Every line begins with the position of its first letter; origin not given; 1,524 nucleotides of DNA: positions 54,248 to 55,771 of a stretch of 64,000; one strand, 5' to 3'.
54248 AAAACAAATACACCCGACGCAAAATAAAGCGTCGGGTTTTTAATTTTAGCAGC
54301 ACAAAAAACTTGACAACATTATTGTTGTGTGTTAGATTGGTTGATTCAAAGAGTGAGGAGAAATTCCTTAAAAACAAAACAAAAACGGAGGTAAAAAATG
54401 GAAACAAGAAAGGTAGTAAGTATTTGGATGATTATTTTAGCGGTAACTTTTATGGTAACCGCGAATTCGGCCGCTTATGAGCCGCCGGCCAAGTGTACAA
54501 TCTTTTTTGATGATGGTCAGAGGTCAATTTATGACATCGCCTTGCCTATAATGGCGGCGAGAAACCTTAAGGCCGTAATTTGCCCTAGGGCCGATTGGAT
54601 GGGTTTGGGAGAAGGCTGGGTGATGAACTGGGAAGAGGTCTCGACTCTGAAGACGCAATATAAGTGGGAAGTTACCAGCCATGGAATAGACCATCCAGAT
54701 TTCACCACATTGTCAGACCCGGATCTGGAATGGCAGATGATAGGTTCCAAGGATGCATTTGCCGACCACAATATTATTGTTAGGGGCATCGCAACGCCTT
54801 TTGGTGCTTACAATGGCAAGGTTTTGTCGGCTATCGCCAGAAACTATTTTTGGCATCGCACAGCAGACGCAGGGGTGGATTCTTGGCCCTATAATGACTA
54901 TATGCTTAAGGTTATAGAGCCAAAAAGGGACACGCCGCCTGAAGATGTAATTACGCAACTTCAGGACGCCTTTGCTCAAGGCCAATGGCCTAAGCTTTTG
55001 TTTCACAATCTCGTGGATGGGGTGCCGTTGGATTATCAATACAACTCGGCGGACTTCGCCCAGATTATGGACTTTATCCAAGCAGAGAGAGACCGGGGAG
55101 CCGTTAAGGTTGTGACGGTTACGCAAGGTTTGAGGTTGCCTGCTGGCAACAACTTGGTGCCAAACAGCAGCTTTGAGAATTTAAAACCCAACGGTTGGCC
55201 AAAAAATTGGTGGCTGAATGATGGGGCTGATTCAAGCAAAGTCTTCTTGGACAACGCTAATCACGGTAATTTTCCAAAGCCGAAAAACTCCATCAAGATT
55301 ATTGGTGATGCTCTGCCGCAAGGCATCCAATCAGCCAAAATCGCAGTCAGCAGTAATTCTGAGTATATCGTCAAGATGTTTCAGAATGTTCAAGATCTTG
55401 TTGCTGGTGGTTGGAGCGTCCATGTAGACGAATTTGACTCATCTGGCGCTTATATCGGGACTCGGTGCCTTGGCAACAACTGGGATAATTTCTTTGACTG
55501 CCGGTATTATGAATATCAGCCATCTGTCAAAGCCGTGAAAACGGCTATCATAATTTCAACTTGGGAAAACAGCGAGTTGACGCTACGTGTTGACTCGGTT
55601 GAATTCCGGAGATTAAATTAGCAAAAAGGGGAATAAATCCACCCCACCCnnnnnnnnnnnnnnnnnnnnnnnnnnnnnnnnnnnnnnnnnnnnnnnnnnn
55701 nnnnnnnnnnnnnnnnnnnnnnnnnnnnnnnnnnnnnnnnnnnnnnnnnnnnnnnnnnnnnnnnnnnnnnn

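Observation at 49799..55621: PNAG/ica-like exopolysaccharide locus: processive GT2 plus small membrane partner plus three tandem secreted deacetylase-CBM paralogues with domain order swapped in one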

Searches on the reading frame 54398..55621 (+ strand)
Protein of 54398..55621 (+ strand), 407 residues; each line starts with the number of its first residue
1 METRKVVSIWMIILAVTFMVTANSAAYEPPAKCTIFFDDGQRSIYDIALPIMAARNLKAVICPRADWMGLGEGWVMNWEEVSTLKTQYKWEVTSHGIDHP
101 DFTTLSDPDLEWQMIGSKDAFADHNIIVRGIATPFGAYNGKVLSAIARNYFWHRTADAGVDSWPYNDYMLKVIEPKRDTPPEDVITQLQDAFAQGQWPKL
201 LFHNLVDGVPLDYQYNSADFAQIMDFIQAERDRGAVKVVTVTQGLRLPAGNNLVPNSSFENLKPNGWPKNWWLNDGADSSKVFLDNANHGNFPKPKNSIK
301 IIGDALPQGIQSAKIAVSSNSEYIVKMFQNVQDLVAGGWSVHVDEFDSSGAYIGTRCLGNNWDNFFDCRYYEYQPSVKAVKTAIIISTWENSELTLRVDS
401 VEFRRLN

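Call 3: search_protein_families(library=pfam, proteins=[window:54398-55621:+], max_evalue=0.1)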
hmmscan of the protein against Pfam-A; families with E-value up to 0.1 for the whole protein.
window:54398-55621:+ (407 aa): 1 family
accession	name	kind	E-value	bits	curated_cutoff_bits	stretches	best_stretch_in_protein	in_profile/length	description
PF01522.26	Polysacc_deac_1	-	1.2e-11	45.1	23.1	1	33-147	9-117/124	Polysaccharide deacetylase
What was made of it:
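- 54398..55621 (+): DA3, 407 aa: signal peptide, CE4 NodB domain (IFFDDGQ at 35, HGIDH at 95, LLFHNL at 200), then a C-terminal CBM-like jelly-roll domain (about residues 250-407). PF01522 at 45 bits (call 3).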

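Call 4: search_protein_families(library=ncbifam, proteins=[window:54398-55621:+], max_evalue=0.1)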
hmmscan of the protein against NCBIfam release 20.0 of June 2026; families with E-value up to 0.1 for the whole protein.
window:54398-55621:+ (407 aa): 6 families
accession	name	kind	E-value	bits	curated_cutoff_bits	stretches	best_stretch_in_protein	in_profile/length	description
TIGR03938.2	deacetyl_PgaB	equivalog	0.00042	18.7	321.9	1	30-73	62-106/621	poly-beta-1,6-N-acetyl-D-glucosamine N-deacetylase PgaB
NF011177.0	PRK14582.1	equivalog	0.0039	15.5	923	1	21-77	96-153/671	poly-beta-1,6-N-acetyl-D-glucosamine N-deacetylase PgaB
NF011176.0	PRK14581.1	equivalog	0.0047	15.1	1091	1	17-85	92-161/673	poly-beta-1,6-N-acetyl-D-glucosamine N-deacetylase PgaB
TIGR02764.1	spore_ybaN_pdaB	equivalog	0.019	14.7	237.4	1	74-148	43-118/191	polysaccharide deacetylase family sporulation protein PdaB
TIGR04243.1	nodulat_NodB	equivalog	0.021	14.3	240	1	86-147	51-114/197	chitooligosaccharide deacetylase NodB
TIGR02873.1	spore_ylxY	hypoth_equivalog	0.024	13.9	391.5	1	73-147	121-196/268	probable sporulation protein, polysaccharide deacetylase family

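Call 26: find_homologous_proteins(query=window:54398-55621:+, max_evalue=0.00001)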
Query window:54398-55621:+ (407 aa): 1 proteins with E <= 0.00001 among 2100 candidates.
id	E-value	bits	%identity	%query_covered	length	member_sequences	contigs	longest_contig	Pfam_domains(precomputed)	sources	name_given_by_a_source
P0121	5.8e-283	956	100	100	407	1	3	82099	PF01522.27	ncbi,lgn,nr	ncbi:MAG: polysaccharide deacetylase family protein [Candidatus Portnoybacteria bacterium]|nr:polysa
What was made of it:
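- Tried and rejected: A word-index homologue search with DA3 returned only DA3 itself (call 26).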

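Call 30: search_solved_structures(query=A2, max_evalue=0.1, show_alignments=2)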
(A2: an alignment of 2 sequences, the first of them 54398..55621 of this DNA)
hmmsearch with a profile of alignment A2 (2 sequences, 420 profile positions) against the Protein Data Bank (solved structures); distinct sequences matched with E-value up to 0.1: 10.
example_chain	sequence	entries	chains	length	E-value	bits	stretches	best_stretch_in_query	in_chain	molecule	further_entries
6dq3_A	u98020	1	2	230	8.1e-08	34.8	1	30-159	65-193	Polysaccharide deacetylase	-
8hfa_A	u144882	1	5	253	1e-05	27.8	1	25-153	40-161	NodB homology domain-containing protein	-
2cc0_A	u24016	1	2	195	0.0003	23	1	35-167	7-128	ACETYL-XYLAN ESTERASE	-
7ax7_A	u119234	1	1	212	0.0022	20.1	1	33-149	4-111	Endo-1,4-beta-xylanase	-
6hm9_A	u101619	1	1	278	0.014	17.4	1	32-153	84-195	Putative polysaccharide deacetylase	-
5bu6_A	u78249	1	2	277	0.024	16.7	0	31-78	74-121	BpsB (PgaB), Poly-beta-1,6-N-acetyl-D-glucosamine N-deacetylase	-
6hpa_A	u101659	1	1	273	0.029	16.5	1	33-159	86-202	Putative polysaccharide deacetylase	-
4u10_A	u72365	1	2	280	0.085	14.9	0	32-84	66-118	Poly-beta-1,6-N-acetyl-D-glucosamine N-deacetylase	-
7bkf_A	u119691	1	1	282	0.087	14.9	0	50-159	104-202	Putative polysaccharide deacetylase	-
2iw0_A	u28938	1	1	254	0.093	14.8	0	31-120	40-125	CHITIN DEACETYLASE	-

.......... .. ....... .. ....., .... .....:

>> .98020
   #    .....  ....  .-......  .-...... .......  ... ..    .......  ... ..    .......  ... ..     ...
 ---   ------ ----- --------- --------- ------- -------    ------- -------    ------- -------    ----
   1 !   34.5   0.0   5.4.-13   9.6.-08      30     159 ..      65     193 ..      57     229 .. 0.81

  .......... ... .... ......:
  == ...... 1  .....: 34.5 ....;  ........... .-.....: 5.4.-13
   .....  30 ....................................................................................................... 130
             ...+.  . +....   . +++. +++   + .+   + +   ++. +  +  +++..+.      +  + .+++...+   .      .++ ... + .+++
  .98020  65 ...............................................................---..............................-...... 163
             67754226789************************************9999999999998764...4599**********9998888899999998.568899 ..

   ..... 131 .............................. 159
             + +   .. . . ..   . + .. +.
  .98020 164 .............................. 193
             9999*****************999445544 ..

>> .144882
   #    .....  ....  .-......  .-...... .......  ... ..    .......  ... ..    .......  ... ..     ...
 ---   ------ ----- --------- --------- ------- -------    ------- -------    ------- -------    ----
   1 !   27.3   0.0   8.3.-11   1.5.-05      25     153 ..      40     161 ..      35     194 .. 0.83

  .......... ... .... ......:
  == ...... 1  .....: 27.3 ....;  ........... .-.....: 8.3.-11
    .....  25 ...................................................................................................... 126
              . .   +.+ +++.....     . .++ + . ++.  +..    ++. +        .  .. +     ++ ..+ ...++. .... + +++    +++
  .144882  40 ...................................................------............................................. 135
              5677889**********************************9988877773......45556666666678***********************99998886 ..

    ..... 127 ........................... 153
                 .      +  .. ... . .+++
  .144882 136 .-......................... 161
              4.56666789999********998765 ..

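Call 43: search_protein_representatives(alignment_id=A2)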
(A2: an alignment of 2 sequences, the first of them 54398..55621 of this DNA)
Query: 2 sequences, 420 profile positions. Proteins with E-value up to 0.001 (for the whole library): 11241; up to 1e-10: 1570; up to 1e-30: 163. The best 150 are listed.
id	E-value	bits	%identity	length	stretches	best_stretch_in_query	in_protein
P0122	1.1e-246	834.8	-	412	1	1-420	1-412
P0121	7.1e-243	822.3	-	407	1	1-420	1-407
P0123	1.2e-120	419.7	-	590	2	15-418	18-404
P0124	3.2e-112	391.9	-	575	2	5-418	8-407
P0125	3.2e-108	378.7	-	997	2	10-416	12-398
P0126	2.2e-105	369.4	-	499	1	32-418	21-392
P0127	1.5e-104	366.7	-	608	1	13-419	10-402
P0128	4.6e-104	365.0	-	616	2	13-420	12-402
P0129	1.2e-93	330.8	-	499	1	14-417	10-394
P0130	8.6e-91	321.3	-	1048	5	34-413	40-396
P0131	3.1e-90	319.5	-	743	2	10-415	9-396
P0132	1.7e-88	313.8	-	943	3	8-318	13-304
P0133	1.1e-86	307.8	-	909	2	34-413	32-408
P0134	1.0e-82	294.7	-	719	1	28-419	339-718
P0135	9.7e-81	288.2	-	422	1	27-417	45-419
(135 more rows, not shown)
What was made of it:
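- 54398..55621 (+): 163 representative proteins show this full-length architecture at E<1e-30 (call 43).
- Tried and rejected: The exhaustive profile search was needed (call 43).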

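Call 44: find_encoding_contigs(protein=P0123, flank=8000, max_places=2)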
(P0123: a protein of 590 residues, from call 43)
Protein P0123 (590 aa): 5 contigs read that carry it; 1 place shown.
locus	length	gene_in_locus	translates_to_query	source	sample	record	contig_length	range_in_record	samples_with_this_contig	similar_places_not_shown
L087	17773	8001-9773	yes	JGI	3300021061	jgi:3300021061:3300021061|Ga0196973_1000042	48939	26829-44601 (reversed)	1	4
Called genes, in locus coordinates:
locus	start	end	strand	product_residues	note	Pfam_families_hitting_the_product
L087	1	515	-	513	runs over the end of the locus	PF00890:FAD_binding_2, PF01266:DAO, PF07992:Pyr_redox_2 (weak), PF00355:Rieske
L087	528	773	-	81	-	-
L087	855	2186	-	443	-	PF14841:FliG_M (faint), PF03448:MgtE_N, PF00571:CBS (faint), PF01769:MgtE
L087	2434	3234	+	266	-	PF03239:FTR1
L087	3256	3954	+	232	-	PF08713:DNA_alkylation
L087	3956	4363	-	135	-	-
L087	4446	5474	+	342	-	PF01757:Acyl_transf_3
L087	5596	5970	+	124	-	PF00989:PAS, PF08448:PAS_4, PF13426:PAS_9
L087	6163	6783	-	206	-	PF10517:DM13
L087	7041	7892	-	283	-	PF10672:Methyltrans_SAM, PF09445:Methyltransf_15 (weak)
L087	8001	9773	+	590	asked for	PF01522:Polysacc_deac_1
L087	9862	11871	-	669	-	-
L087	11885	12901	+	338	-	PF02156:Glyco_hydro_26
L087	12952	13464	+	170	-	-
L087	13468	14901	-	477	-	PF07690:MFS_1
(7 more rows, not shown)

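Call 45: find_encoding_contigs(protein=P0126, flank=8000, max_places=2)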
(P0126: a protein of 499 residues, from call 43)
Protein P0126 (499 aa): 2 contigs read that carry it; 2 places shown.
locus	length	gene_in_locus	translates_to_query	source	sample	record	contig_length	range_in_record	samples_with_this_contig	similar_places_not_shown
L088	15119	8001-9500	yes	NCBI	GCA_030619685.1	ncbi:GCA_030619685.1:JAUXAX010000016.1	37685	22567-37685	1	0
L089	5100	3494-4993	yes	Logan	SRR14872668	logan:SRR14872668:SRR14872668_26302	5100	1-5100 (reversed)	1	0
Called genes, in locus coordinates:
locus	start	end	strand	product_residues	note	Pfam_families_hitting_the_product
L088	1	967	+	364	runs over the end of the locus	PF00535:Glycos_transf_2, PF13641:Glyco_tranf_2_3, PF13632:Glyco_trans_2_3 (weak)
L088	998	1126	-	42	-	-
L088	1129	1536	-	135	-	PF03061:4HBT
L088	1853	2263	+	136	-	-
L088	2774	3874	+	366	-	PF00383:dCMP_cyt_deam_1, PF14437:MafB19-deam, PF01872:RibD_C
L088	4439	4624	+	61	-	-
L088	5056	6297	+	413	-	PF18551:TackOD1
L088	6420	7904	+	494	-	PF13506:Glyco_transf_21, PF00535:Glycos_transf_2, PF13641:Glyco_tranf_2_3, PF03142:Chitin_synth_2, PF13632:Glyco_trans_2_3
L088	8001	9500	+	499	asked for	PF01522:Polysacc_deac_1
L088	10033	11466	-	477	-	PF20091:Abhydrolase_10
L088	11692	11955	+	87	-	-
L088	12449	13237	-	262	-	-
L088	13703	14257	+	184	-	-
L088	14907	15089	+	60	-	-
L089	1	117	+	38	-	?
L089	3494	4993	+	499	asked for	PF01522:Polysacc_deac_1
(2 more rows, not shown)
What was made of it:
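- A NodB-CBM homologue (P0126) directly follows a 494-aa GT2 with a Chitin_synth_2 hit (call 45).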

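Call 71: predict_structure(alignment_id=A5)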
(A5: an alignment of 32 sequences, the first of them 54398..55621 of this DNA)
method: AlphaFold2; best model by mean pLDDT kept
length: 407 residues; sequences in the alignment: 32
mean_pLDDT: 93.7   pTM: 0.87
mean pLDDT of the five models: 93.7, 93.7, 93.6, 93.3, 91.0
residues with pLDDT >= 90: 353; 70-90: 40; 50-70: 14; < 50: 0
segments of 3 or more residues with pLDDT < 50: none
pLDDT, mean of each block of 10 residues (from residue 1): 71 72 70 97 98 98 96 96 98 97 97 97 97 94 94 92 93 97 98 97 97 98 99 97 87 94 96 96 90 84 98 97 94 97 98 97 93 96 98 97 90
secondary structure, 60 per line:
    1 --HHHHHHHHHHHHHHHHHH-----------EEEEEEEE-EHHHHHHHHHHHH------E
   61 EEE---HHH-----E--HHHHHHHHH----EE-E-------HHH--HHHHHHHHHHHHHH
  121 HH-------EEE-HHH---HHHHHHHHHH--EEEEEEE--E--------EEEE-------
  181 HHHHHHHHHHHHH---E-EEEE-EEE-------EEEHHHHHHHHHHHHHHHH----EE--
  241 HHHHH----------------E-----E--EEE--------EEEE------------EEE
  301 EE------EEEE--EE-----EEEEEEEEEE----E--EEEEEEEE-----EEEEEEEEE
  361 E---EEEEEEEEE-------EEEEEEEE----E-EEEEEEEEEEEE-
elements in order: H3-20 E32-39 H42-53 E60-63 H78-86 H107-122 E130-132 H140-149 E152-158 E170-173 H181-193 E199-202 E204-206 E214-216 H217-232 H241-245 E271-273 E282-285 E298-302 E309-312 E322-331 E339-346 E352-361 E365-373 E381-388 E395-406
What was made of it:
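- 54398..55621 (+): AF2 model with pLDDT 93.7 (call 71).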

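Call 73: fold_search(model_id=the predicted structure, library=pdb)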
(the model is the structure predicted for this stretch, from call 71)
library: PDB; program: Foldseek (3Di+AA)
matches with E <= 10: 1834; with E <= 0.001: 395
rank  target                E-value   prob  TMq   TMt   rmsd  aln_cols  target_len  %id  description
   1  7ax7                  3.3e-10  1.00  0.37  0.68   4.1       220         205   14  Crystal structure of the Xyl-CE4 domain of a multidomain xylanase from the hindgut metagenome of Trinervitermes trinervo (released 2020-11-18)
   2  6dq3_B                3.9e-10  1.00  0.36  0.64   1.7       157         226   25  Streptococcus pyogenes deacetylase PplD in complex with acetate (released 2019-05-01)
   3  8iq9_B                4.7e-10  1.00  0.31  0.23  11.5       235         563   12  Crystal structure of trimeric K2-2 TSP in complex with tetrasaccharide and octasaccharide (released 2024-02-21)
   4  8iqe_C                4.7e-10  1.00  0.30  0.22  11.6       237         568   14  Crystal structure of tetrameric K2-2 TSP (released 2024-02-21)
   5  6dq3_A                1.6e-09  1.00  0.36  0.64   1.7       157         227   25  Streptococcus pyogenes deacetylase PplD in complex with acetate (released 2019-05-01)
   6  8iqe_B                1.9e-09  1.00  0.30  0.23  11.8       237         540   14  Crystal structure of tetrameric K2-2 TSP (released 2024-02-21)
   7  8iqe_A                2.1e-09  1.00  0.29  0.21  12.2       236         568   14  Crystal structure of tetrameric K2-2 TSP (released 2024-02-21)
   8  8iqe_D                2.4e-09  1.00  0.30  0.23  11.6       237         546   13  Crystal structure of tetrameric K2-2 TSP (released 2024-02-21)
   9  5lgc_A                2.7e-09  1.00  0.37  0.71   4.5       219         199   15  T48 deacetylase with substrate (released 2017-08-02)
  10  7fbw                  3.6e-09  1.00  0.38  0.77   3.1       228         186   15  Acetylxylan esterase from Caldanaerobacter subterraneus subsp. tengcongensis (released 2021-10-27)
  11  8iq5_D                3.6e-09  1.00  0.31  0.23  11.4       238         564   13  Crystal structure of trimeric K2-2 TSP (released 2024-02-21)
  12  2zew_A                3.8e-09  1.00  0.30  0.76   3.6       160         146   18  Family 16 Cabohydrate Binding Domain Module 1 (released 2008-03-04)
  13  2zey_A                4.1e-09  1.00  0.31  0.79   3.7       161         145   18  Family 16 carbohydrate binding module (released 2008-03-04)
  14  4l1g_A                4.6e-09  1.00  0.37  0.65   4.2       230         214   13  Crystal structure of the Bc1960 peptidoglycan N-acetylglucosamine deacetylase from Bacillus cereus (released 2014-06-04)
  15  3oeb_A                6.6e-09  1.00  0.30  0.76   3.9       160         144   16  Crystal structure of the Q121E mutant of C.polysaccharolyticus CBM16-1 bound to mannopentaose (released 2010-08-25)
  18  4d0q                  7.9e-09  1.00  0.29  0.66   3.9       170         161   16  Hyaluronan Binding Module of the Streptococcal Pneumoniae Hyaluronate Lyase (released 2014-08-06)
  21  2zey_B                9.5e-09  1.00  0.31  0.79   3.5       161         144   19  Family 16 carbohydrate binding module (released 2008-03-04)
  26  2zew_B                1.3e-08  1.00  0.30  0.77   3.6       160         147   19  Family 16 Cabohydrate Binding Domain Module 1 (released 2008-03-04)
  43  2y64_A                1.0e-07  1.00  0.29  0.64   4.5       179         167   14  Xylopentaose binding mutated (X-2 L110F) CBM4-2 Carbohydrate Binding Module from a Thermostable Rhodothermus marinus X (released 2012-03-07)
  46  3vus_B                1.3e-07  1.00  0.32  0.50   3.2       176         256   16  Escherichia coli PgaB N-terminal domain (released 2012-11-14)
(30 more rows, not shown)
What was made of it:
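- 54398..55621 (+): Foldseek matches the N-domain to CE4 structures (7ax7, PplD 6dq3, SpPgdA, PgaB-N) and the C-domain to CBM16, CBM4 and CBM70 (call 73).
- On CE4 (NodB-fold) deacetylases: The CE4 fold is confirmed for DA3 (call 73).
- On CBM4/9-type carbohydrate-binding modules: The DA3 C-domain matches CBM16 (2zew, 2zey; TMt 0.76-0.79), CBM4-2 (2y64) and CBM70 (4d0q) (call 73).
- Checked: In the DA3 AlphaFold model (pLDDT 93.7), the C-domain matches CBM16, CBM4 and CBM70 structures (calls 71, 73).
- The CE4 and CBM folds are confirmed (calls 71, 73). The DA3 NodB domain also matches PgaB-N (3vus; call 73). The CBM fold matches chain binders for β-1,4 and β-1,3 glycans (call 73). CBM16- and CBM4-like folds bind single β-1,4 chains (call 73; binding specificity from own knowledge).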
